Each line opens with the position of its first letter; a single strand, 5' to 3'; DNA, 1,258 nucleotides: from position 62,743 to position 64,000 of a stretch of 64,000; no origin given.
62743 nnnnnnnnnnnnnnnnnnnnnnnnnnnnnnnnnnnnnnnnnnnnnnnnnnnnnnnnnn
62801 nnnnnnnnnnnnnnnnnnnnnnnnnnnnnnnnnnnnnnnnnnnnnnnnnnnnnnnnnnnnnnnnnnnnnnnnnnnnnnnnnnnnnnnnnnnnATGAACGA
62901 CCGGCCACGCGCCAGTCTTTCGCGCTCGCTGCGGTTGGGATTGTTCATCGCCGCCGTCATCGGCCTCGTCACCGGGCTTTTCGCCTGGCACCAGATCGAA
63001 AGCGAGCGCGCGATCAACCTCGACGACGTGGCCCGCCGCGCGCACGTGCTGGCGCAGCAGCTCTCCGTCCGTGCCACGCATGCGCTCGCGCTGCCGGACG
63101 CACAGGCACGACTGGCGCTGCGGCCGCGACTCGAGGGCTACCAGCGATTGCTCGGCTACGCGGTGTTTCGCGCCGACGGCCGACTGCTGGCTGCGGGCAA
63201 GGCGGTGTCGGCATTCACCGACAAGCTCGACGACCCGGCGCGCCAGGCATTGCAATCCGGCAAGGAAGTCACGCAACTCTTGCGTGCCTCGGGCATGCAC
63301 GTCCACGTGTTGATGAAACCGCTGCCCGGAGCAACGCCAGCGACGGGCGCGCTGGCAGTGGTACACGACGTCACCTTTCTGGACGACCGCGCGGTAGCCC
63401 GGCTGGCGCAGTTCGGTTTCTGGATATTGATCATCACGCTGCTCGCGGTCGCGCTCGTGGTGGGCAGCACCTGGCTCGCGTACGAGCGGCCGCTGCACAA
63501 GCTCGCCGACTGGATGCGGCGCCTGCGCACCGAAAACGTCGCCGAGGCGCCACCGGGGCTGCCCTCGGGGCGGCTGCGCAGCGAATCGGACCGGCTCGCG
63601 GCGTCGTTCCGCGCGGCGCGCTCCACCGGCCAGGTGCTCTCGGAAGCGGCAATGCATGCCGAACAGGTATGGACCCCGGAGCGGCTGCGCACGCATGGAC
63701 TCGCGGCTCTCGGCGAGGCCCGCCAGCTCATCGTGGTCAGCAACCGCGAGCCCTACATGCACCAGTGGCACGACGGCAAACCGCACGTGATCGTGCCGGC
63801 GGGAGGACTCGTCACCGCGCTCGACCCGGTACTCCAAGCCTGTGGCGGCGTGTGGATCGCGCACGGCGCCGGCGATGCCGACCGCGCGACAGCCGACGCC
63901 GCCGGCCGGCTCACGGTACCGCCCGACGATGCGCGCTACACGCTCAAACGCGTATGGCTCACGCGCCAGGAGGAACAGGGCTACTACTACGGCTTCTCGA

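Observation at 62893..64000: GT20 (OtsA/GgpS-like) synthase fused to an N-terminal two-transmembrane sensor-like domain, in a treT-otsB-mscS osmoadaptation cluster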

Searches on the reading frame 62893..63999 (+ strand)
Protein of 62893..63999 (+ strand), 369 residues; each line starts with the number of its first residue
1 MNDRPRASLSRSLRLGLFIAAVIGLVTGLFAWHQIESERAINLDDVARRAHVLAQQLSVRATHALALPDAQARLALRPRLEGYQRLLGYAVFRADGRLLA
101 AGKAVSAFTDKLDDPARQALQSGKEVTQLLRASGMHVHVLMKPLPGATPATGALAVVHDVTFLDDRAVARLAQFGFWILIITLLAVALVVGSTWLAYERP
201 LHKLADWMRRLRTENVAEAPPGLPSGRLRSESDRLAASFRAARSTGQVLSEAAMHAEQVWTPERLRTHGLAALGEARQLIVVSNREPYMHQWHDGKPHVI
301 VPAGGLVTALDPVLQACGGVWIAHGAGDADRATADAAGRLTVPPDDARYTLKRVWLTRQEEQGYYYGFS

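Call 5: search_protein_families(library=pfam, proteins=[window:62893-63999:+], max_evalue=0.01)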
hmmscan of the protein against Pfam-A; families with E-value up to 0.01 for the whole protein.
window:62893-63999:+ (369 aa): 1 family
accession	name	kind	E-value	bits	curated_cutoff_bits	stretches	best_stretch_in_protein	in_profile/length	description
PF21239.2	RLMM_N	-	0.0067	16.9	27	0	102-141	30-69/81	Ribosomal RNA large subunit methyltransferase M, N-terminal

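Call 6: search_protein_families(library=ncbifam, proteins=[window:62893-63999:+], max_evalue=0.01)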
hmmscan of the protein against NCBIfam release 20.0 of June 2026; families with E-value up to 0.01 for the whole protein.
window:62893-63999:+ (369 aa): 2 families
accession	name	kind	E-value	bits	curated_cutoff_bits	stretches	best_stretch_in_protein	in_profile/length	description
NF011071.0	PRK14501.1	equivalog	2e-14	52.8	634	1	278-369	3-92/729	bifunctional alpha,alpha-trehalose-phosphate synthase (UDP-forming)/trehalose-phosphatase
TIGR02400.1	trehalose_OtsA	equivalog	1.2e-09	37.5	564.85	1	278-369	1-84/456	alpha,alpha-trehalose-phosphate synthase (UDP-forming)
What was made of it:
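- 63724..64000 (+): N-terminal 92 residues of the GT20 catalytic domain, including the acceptor-phosphate Arg285 and the GGL loop. PRK14501 at 52.8 bits and TIGR02400 at 37.5 bits over aa 278-369 (call 6).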

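Call 7: find_homologous_proteins(query=window:62893-63999:+, max_evalue=0.00001)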
Query window:62893-63999:+ (369 aa): 797 proteins with E <= 0.00001 among 8000 candidates; the best 120 are listed.
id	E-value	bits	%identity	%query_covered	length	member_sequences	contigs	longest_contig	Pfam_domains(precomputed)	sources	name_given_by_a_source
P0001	3.2e-153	528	69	95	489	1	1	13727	-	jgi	jgi:trehalose 6-phosphate synthase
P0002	3.1e-148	512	77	84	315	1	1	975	-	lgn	-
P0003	7.2e-139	481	63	98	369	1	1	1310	-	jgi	jgi:trehalose 6-phosphate synthase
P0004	2.3e-135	469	60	98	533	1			PF00982.28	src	-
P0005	4.2e-135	469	59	99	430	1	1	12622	PF00982.28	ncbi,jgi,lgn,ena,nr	ncbi:MAG TPA: trehalose-6-phosphate synthase [Phycisphaerae bacterium]|nr:trehalose-6-phosphate synt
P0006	5.7e-130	452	57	100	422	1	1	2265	-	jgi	jgi:trehalose 6-phosphate synthase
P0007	1.5e-126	440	93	58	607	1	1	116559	PF00982.28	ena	-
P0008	1.0e-123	431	57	98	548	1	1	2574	PF00982.28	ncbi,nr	ncbi:MAG: trehalose-6-phosphate synthase, partial [Candidatus Contendobacter sp.]|nr:trehalose-6-pho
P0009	8.4e-123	428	57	98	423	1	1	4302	PF00982.28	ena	-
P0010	2.2e-119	417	80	64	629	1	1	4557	PF00982.28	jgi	jgi:trehalose 6-phosphate synthase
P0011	4.2e-119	416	54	100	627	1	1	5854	PF00982.28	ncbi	ncbi:MAG: trehalose-6-phosphate synthase, partial [Candidatus Competibacter sp.]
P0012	4.4e-119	416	55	98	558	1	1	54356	PF00982.28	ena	-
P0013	1.5e-118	414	55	98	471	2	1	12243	PF00982.28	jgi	jgi:hypothetical protein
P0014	3.7e-118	413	76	65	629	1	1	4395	PF00982.28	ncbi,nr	ncbi:MAG TPA: trehalose-6-phosphate synthase, partial [Candidatus Krumholzibacteria bacterium]|nr:tr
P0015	4.0e-118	413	77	65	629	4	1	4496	PF00982.28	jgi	jgi:trehalose 6-phosphate synthase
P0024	3.6e-105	370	49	100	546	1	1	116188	PF00982.28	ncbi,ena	-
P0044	1.4e-71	260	51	68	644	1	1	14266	PF00982.28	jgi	jgi:trehalose 6-phosphate synthase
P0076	2.9e-57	213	84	31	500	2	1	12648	PF00982.28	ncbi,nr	ncbi:MAG: trehalose-6-phosphate synthase [Acidobacteria bacterium 37-71-11]|nr:MAG: trehalose-6-phos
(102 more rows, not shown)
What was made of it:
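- Checked: There were 797 hits, and most of the 120 listed cover 92-100% of the query (call 7).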

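Call 9: find_encoding_contigs(protein=P0007, flank=10000, max_places=3)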
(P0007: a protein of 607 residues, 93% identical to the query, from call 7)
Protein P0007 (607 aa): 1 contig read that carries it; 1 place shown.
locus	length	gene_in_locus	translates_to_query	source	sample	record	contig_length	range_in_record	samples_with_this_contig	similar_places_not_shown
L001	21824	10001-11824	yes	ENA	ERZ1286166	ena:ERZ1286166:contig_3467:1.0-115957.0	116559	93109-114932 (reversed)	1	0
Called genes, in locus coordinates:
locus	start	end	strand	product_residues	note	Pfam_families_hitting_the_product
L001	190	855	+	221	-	PF10571:UPF0547 (faint)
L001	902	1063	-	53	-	-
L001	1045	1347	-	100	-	-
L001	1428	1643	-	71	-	-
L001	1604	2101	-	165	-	PF01565:FAD_binding_4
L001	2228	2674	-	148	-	PF24877:ILV_EDD_C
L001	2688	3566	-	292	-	PF00920:ILVD_EDD_N, PF24877:ILV_EDD_C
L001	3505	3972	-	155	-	PF00920:ILVD_EDD_N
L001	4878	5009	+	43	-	-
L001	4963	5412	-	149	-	PF01842:ACT (weak)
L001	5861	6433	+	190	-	PF19027:DUF5752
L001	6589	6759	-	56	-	-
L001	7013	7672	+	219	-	PF00534:Glycos_transf_1, PF20706:GT4-conflict (weak), PF13692:Glyco_trans_1_4, PF13524:Glyco_trans_1_2 (faint)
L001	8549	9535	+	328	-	PF21088:MS_channel_1st, PF00924:MS_channel_2nd, PF21082:MS_channel_3rd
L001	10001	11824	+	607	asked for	PF00982:Glyco_transf_20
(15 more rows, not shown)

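Call 10: find_encoding_contigs(protein=P0024, flank=10000, max_places=3)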
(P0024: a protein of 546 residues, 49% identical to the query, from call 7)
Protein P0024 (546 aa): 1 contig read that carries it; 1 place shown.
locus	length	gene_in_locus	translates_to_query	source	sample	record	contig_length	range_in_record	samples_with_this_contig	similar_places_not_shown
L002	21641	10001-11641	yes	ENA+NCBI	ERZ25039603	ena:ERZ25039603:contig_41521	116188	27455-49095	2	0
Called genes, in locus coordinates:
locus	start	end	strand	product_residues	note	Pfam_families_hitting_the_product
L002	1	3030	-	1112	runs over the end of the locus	PF00128:Alpha-amylase, PF16657:Malt_amylase_C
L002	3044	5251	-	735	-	PF11896:GlgE_dom_N_S, PF21702:GLGE_C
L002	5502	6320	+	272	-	PF14805:THDPS_N_2, PF25084:LbH_EIF2B (faint), PF00132:Hexapep (weak), PF14602:Hexapep_2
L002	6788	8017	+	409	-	PF01476:LysM (weak)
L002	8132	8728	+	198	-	-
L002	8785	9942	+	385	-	PF01546:Peptidase_M20, PF07687:M20_dimer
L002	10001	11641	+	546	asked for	PF00982:Glyco_transf_20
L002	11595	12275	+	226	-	PF00982:Glyco_transf_20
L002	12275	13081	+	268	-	PF02358:Trehalose_PPase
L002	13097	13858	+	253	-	PF01925:TauE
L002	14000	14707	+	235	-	PF00072:Response_reg, PF00486:Trans_reg_C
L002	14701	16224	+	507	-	PF00672:HAMP (faint), PF00512:HisKA, PF02518:HATPase_c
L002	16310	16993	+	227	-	PF06468:Spond_N (weak)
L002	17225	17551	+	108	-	PF13560:HTH_31, PF01381:HTH_3, PF12844:HTH_19 (weak)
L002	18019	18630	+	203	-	PF18160:SLATT_5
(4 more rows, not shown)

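Call 11: search_protein_families(library=ncbifam, proteins=[P0007, P0010, P0044], max_evalue=0.001)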
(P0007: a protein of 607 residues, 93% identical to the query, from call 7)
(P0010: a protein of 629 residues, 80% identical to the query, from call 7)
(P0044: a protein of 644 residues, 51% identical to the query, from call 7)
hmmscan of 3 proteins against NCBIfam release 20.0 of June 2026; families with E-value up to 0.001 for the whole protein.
P0007 (607 aa): 4 families
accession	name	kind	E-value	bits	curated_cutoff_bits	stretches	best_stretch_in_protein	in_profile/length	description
NF011071.0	PRK14501.1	equivalog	1.2e-145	486.7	634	1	123-598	3-471/729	bifunctional alpha,alpha-trehalose-phosphate synthase (UDP-forming)/trehalose-phosphatase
TIGR02400.1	trehalose_OtsA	equivalog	2.7e-130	435.1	564.85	1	123-589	1-455/456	alpha,alpha-trehalose-phosphate synthase (UDP-forming)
NF007513.0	PRK10117.1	equivalog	1.2e-82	278.3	759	1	123-606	3-469/474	alpha,alpha-trehalose-phosphate synthase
TIGR02398.1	gluc_glyc_Psyn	equivalog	2.8e-82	276.9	569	2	358-591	252-483/487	glucosylglycerol-phosphate synthase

P0010 (629 aa): 4 families
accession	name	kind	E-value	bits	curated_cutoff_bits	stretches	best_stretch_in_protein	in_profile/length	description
NF011071.0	PRK14501.1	equivalog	2.7e-146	488.7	634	1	145-620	3-471/729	bifunctional alpha,alpha-trehalose-phosphate synthase (UDP-forming)/trehalose-phosphatase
TIGR02400.1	trehalose_OtsA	equivalog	1.1e-130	436.5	564.85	1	145-611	1-455/456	alpha,alpha-trehalose-phosphate synthase (UDP-forming)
TIGR02398.1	gluc_glyc_Psyn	equivalog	9.1e-86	288.4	569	2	370-613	242-483/487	glucosylglycerol-phosphate synthase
NF007513.0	PRK10117.1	equivalog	3.3e-83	280.2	759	1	145-624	3-465/474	alpha,alpha-trehalose-phosphate synthase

P0044 (644 aa): 4 families
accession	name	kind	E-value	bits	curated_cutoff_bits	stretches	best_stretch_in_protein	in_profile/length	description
NF011071.0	PRK14501.1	equivalog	1e-142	476.9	634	1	164-637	3-469/729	bifunctional alpha,alpha-trehalose-phosphate synthase (UDP-forming)/trehalose-phosphatase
TIGR02400.1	trehalose_OtsA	equivalog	8.8e-125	417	564.85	1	164-630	1-455/456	alpha,alpha-trehalose-phosphate synthase (UDP-forming)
TIGR02398.1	gluc_glyc_Psyn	equivalog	7.7e-84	282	569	1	171-630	4-481/487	glucosylglycerol-phosphate synthase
NF007513.0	PRK10117.1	equivalog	3.2e-75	253.8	759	1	187-636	19-458/474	alpha,alpha-trehalose-phosphate synthase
